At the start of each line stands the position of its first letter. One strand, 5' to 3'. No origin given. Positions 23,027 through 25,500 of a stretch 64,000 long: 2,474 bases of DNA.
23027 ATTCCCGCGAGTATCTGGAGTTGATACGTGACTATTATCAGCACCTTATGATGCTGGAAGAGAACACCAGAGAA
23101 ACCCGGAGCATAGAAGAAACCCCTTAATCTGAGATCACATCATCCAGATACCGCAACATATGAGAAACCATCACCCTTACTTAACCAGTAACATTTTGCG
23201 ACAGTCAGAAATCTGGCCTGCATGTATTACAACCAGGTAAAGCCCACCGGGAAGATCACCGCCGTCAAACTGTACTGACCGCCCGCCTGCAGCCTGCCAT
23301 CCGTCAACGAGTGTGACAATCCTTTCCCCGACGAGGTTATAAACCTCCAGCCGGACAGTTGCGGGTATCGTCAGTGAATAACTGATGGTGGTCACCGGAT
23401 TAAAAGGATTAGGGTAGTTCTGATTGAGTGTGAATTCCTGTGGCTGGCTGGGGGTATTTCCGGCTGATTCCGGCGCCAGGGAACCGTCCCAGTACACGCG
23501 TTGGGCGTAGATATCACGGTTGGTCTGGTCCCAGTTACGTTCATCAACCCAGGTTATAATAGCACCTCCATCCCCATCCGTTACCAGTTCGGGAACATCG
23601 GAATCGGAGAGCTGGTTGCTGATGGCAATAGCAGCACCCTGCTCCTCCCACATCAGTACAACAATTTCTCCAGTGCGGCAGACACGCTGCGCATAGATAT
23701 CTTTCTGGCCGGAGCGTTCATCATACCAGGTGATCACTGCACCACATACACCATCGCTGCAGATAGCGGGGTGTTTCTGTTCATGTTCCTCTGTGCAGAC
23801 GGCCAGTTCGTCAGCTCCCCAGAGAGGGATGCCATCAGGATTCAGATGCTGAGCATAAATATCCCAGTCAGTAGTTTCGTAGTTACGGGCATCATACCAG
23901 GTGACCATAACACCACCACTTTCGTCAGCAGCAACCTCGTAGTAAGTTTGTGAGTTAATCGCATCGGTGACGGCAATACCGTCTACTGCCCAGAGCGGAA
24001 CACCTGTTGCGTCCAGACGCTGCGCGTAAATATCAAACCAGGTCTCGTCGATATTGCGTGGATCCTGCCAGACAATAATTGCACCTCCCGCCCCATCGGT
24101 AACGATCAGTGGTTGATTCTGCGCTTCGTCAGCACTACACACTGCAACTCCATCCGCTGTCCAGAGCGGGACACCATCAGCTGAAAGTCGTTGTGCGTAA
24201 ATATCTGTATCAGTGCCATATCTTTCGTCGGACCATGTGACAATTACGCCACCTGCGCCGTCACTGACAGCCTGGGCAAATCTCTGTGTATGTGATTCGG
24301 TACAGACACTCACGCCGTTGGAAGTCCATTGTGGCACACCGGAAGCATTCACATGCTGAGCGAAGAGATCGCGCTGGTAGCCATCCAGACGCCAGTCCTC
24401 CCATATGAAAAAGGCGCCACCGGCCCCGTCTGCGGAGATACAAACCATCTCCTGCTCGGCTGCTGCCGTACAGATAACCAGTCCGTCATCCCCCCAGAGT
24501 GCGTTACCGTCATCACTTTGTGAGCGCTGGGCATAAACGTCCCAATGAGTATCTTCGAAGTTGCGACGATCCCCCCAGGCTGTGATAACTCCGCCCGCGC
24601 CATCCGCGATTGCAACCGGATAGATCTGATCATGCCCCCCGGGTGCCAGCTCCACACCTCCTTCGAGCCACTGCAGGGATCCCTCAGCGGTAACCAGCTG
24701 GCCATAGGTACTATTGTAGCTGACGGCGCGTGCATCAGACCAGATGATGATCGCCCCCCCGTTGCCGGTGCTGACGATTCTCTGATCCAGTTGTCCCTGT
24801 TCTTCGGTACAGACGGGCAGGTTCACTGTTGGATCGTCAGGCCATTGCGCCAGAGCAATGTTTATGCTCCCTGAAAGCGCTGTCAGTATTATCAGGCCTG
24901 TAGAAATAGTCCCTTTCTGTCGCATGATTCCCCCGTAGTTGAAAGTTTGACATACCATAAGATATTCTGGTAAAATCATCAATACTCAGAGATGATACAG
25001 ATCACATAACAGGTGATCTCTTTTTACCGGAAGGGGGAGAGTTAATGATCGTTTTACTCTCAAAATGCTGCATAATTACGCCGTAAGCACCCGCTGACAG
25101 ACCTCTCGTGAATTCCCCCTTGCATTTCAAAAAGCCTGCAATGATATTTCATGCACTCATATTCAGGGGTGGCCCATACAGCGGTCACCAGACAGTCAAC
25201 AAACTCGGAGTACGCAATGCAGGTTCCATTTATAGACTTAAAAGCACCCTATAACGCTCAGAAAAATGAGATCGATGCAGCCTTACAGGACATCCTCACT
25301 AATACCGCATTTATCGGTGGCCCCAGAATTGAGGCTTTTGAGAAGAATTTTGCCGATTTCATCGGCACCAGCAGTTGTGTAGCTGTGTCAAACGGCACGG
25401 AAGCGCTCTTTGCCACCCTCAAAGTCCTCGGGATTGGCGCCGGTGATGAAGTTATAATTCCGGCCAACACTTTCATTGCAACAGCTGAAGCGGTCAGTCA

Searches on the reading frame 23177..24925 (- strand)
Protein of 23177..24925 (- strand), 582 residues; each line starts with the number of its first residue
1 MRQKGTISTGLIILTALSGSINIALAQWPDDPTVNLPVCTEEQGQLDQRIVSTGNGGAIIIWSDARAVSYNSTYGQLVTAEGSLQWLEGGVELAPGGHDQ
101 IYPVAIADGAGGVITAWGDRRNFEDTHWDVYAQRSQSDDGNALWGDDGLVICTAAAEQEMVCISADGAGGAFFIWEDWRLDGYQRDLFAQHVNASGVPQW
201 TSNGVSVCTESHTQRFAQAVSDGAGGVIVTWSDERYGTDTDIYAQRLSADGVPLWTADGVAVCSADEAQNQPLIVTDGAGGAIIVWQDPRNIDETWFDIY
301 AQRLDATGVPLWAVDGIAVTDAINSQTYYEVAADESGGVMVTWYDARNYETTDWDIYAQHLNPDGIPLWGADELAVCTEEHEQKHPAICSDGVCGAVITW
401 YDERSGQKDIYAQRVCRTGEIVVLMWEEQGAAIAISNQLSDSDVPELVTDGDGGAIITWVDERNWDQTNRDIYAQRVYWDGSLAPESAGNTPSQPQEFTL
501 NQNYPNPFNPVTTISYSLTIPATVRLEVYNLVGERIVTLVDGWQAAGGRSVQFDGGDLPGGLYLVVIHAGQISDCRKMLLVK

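Call 8: search_protein_families(library=pfam, proteins=[window:23177-24925:-])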
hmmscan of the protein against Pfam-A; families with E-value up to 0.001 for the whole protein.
window:23177-24925:- (582 aa): 1 family
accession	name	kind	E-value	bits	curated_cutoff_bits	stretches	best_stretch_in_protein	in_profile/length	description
PF18962.6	Por_Secre_tail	-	1.2e-05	26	27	1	504-578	2-73/75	Secretion system C-terminal sorting domain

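Call 15: find_homologous_proteins(query=window:23177-24925:-, max_evalue=0.00001)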
Query window:23177-24925:- (582 aa): 7987 proteins with E <= 0.00001 among 8000 candidates; the best 120 are listed.
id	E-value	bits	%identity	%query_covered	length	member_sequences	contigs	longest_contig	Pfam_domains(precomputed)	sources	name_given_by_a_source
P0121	0.0e+0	1344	100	100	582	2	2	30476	PF18962.8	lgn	-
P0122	2.7e-247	841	38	94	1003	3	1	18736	PF13448.12,PF07372.18,PF18962.8,PF13860.13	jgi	-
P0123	9.5e-247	839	34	96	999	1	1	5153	PF13860.13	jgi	-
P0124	3.3e-243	827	41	94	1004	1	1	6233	PF07372.18,PF13860.13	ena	-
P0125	5.7e-241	820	38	94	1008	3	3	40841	PF07372.18,PF13860.13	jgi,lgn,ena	-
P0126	5.1e-239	813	39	93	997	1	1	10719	PF13860.13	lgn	-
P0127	1.2e-238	812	41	96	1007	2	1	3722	PF24797.2,PF07372.18,PF13860.13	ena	-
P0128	1.0e-234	799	42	94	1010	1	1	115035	PF03640.21,PF14061.13,PF18962.8,PF13860.13,PF06832.19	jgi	jgi:FlgD Ig-like domain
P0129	5.0e-234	797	36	92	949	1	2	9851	PF03640.21,PF07372.18,PF13860.13,PF06832.19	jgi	jgi:hypothetical protein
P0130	8.2e-229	780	36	90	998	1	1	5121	PF07372.18,PF13860.13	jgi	-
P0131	1.7e-224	765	39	78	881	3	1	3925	-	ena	-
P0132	4.1e-220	751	39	95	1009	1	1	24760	PF13448.12,PF03640.21,PF13860.13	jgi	jgi:hypothetical protein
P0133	9.6e-218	743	33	85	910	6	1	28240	-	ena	-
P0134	1.5e-217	742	37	94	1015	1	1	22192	PF13448.12,PF07372.18,PF18962.8,PF13860.13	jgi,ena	-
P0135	1.6e-216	739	42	83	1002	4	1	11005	PF23623.2,PF03640.21,PF14061.13,PF07372.18,PF06832.19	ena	-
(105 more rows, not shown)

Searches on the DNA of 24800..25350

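Call 9: search_rna_families(source=window, start=24800, end=25350, threshold=evalue, max_evalue=10)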
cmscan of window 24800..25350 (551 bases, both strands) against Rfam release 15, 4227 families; matches with E-value up to 10: 2.
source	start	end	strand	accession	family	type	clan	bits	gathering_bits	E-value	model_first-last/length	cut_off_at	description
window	25095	25159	-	RF01641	ceN53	Gene; snRNA; snoRNA; CD-box;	-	15.1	50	4.5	1-74/74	no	Caenorhabditis snoRNA ceN53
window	24958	25015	-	RF01194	sn2903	Gene; snRNA; snoRNA; CD-box;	CL00066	13.7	50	5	31-87/91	no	Small nucleolar RNA sn2903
